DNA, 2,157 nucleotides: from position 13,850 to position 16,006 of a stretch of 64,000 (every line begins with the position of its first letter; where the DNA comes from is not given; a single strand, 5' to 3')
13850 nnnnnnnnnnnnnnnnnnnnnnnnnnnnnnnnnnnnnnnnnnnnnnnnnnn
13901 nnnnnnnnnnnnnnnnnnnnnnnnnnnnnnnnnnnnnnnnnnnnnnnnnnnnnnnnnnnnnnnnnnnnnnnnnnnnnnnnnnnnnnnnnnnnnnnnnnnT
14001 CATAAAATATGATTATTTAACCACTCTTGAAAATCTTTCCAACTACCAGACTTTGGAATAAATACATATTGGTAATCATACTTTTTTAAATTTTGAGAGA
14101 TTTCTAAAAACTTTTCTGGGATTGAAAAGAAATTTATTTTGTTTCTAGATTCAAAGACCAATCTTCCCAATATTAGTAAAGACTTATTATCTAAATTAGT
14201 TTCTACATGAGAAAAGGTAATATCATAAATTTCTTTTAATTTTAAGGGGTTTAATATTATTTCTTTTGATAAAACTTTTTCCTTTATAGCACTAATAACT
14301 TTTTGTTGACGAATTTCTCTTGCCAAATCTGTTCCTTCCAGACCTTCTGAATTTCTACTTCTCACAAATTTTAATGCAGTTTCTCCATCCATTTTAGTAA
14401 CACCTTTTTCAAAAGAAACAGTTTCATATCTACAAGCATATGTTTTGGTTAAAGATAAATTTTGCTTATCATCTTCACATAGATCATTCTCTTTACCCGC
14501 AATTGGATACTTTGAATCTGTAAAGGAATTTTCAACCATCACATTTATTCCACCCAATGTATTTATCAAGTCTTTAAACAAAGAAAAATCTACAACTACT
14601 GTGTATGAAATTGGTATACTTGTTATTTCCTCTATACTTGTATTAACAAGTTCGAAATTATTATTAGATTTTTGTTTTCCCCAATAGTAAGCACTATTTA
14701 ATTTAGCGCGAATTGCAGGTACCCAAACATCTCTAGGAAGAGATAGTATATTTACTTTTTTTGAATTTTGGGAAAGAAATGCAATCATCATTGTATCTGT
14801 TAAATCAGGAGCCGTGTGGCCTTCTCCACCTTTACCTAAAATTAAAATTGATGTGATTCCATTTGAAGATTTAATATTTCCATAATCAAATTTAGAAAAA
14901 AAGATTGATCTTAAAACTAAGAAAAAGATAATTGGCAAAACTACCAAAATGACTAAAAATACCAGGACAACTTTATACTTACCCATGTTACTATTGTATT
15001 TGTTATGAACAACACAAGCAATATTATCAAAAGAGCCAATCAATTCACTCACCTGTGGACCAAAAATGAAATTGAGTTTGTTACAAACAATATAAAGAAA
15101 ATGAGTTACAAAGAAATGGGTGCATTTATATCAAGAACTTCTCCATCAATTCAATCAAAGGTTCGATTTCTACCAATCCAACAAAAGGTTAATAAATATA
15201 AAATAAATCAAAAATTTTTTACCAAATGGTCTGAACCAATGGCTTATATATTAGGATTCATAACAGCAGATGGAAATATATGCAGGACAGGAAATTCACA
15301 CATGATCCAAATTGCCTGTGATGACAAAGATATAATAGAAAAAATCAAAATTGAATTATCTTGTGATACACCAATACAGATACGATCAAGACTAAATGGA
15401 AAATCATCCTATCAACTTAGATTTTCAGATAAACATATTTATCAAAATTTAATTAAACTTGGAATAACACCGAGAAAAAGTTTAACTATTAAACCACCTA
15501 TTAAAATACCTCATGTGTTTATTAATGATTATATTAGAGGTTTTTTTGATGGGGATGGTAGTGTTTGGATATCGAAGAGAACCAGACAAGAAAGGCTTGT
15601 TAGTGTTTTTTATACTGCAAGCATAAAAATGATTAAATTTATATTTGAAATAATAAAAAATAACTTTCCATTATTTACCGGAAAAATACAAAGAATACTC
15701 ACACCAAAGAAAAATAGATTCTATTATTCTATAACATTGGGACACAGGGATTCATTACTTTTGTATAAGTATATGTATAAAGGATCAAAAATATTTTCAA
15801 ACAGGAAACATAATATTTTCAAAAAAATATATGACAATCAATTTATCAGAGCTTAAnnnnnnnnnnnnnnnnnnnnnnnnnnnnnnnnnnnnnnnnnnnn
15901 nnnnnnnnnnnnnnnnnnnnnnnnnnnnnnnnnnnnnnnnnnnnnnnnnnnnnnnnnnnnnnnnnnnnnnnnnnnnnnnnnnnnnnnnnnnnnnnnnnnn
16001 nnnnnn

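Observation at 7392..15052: Array of five GT-C/PMT-like polytopic glycosyltransferases ending in an LCP ligase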

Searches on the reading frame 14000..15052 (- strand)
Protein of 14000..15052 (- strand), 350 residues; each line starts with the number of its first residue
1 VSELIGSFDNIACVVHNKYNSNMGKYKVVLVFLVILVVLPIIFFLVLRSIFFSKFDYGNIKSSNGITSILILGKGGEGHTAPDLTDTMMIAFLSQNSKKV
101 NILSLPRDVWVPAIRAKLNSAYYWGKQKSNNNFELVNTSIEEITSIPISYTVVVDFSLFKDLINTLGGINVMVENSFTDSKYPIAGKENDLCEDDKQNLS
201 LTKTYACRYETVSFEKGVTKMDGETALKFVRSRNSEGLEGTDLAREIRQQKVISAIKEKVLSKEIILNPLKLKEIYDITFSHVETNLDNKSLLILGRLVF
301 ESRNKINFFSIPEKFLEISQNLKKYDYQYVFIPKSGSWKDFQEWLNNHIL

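Call 3: search_protein_families(library=pfam, proteins=[window:14000-15052:-], max_evalue=0.01)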
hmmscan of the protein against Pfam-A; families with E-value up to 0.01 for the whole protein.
window:14000-15052:- (350 aa): 1 family
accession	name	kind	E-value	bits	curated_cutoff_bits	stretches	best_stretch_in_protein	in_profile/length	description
PF03816.19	LytR_cpsA_psr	-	2.7e-30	105.9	24.6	1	85-261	2-149/150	LytR_cpsA_psr family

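Call 4: search_protein_families(library=ncbifam, proteins=[window:14000-15052:-], max_evalue=0.01)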
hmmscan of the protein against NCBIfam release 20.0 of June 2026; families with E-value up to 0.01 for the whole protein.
window:14000-15052:- (350 aa): 4 families
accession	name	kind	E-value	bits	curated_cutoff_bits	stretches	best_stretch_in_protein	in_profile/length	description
TIGR00350.1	lytR_cpsA_psr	domain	3.5e-26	92.3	62.3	2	85-183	3-102/152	LCP family glycopolymer transferase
NF006897.1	PRK09379.1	equivalog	2.4e-20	73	441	2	67-184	60-174/298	polyisoprenyl-teichoic acid--peptidoglycan teichoic acid transferase TagU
NF051849.1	LCP_trans_Cps2A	equivalog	2.7e-12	46.6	650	2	205-296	332-418/477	LCP family glycopolymer transferase CpsA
NF047591.1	ligase_LytR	equivalog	1.7e-10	40.8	450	1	85-295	80-267/336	glycopolymer--peptidoglycan transferase LytR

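Call 32: search_solved_structures(query=window:14000-15052:-, max_evalue=0.001, show_alignments=3)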
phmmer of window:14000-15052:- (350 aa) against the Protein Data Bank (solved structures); distinct sequences matched with E-value up to 0.001: 17.
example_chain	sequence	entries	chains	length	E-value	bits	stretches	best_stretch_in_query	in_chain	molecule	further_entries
3nxh_A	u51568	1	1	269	1.7e-13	54.1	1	84-179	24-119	transcriptional regulator yvhJ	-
6uf3_A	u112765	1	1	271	1.7e-13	54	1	84-179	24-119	Polyisoprenyl-teichoic acid--peptidoglycan teichoic acid transferase TagV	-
3qfi_A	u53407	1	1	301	3.4e-12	49.7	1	68-171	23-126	Transcriptional regulator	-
3mej_A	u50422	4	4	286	4.4e-12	49.4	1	74-175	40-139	transcriptional regulator ywtF | Putative transcriptional regulator ywtF | Polyisoprenyl-teichoic acid--peptidoglycan teichoic acid transferase TagT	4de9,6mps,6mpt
6uf5_A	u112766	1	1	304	5.5e-12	49.1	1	74-175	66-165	Polyisoprenyl-teichoic acid--peptidoglycan teichoic acid transferase TagT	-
6uf6_A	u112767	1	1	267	5.8e-11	45.7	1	68-171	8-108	Polyisoprenyl-teichoic acid--peptidoglycan teichoic acid transferase TagU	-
9gn3_A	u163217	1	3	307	1.2e-10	44.7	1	65-313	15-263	Regulatory protein MsrR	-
3nro_A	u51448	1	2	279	4.4e-09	39.5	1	68-178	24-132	Lmo1026 protein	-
3owq_A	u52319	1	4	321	6.2e-09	39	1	68-177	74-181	Lin1025 protein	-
6uex_A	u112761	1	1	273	3.4e-08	36.6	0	64-175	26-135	Regulatory protein MsrR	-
3okz_A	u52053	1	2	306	6e-08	35.8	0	214-301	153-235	Putative uncharacterized protein gbs0355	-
2xxp_A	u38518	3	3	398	1.2e-07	34.8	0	83-178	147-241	CPS2A | CPS2A, Integral membrane regulatory protein Wzg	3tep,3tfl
4de8_A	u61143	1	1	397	8.7e-07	32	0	212-298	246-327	Cps2A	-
2xxq_A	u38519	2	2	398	8.8e-07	32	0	212-298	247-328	CPS2A | Cps2A, Integral membrane regulatory protein Wzg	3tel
8qty_A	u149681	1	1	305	1.2e-06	31.5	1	83-301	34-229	Biofilm regulatory protein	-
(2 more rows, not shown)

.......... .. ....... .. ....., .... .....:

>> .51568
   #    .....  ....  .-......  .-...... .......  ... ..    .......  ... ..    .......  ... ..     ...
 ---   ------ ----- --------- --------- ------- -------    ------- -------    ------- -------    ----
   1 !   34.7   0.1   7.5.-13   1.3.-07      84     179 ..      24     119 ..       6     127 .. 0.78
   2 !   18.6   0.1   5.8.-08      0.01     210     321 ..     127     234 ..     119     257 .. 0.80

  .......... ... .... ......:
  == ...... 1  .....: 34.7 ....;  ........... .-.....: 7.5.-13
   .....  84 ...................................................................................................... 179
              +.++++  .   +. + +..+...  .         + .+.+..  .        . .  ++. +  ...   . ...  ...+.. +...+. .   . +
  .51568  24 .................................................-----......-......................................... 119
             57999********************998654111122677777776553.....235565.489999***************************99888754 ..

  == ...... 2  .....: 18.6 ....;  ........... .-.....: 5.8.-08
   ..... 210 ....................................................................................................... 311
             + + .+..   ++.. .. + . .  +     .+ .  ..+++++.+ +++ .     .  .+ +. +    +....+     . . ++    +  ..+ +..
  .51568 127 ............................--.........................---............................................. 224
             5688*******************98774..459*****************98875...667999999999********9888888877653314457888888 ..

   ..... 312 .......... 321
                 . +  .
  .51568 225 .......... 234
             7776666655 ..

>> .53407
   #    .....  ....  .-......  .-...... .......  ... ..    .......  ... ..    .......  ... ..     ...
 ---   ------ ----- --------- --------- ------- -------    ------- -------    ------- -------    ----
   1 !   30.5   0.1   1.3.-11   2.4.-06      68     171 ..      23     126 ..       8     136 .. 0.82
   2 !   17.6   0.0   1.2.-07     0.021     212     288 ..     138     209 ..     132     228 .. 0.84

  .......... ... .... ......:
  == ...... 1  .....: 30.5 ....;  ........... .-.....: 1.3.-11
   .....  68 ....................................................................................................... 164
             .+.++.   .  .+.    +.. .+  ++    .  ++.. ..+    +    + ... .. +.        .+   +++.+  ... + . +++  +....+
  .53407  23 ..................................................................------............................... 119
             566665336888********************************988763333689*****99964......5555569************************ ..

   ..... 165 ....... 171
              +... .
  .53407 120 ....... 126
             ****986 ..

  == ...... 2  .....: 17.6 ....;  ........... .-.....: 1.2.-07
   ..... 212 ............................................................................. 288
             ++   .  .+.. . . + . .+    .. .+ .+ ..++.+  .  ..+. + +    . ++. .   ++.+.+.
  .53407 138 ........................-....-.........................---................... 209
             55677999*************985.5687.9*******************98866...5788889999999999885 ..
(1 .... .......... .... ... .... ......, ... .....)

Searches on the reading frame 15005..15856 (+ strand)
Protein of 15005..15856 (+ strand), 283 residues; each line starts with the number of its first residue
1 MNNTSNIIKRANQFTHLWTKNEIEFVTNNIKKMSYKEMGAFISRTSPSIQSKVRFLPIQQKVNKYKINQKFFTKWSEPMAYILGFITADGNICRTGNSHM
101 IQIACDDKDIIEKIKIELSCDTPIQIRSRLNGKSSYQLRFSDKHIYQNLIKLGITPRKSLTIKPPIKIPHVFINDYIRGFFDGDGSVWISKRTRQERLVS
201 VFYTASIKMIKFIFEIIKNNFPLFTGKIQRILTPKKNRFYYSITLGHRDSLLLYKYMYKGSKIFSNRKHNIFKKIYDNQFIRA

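Call 3: search_protein_families(library=pfam, proteins=[window:15005-15856:+], max_evalue=0.01)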
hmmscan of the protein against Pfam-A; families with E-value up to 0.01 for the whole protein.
window:15005-15856:+ (283 aa): 1 family
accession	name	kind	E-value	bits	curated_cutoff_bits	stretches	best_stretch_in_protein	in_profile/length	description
PF14528.11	LAGLIDADG_3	-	8.6e-09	36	22.5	1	175-250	5-73/82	LAGLIDADG-like domain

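Call 4: search_protein_families(library=ncbifam, proteins=[window:15005-15856:+], max_evalue=0.01)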
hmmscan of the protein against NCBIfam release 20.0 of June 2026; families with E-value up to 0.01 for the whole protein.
window:15005-15856:+ (283 aa): 0 families
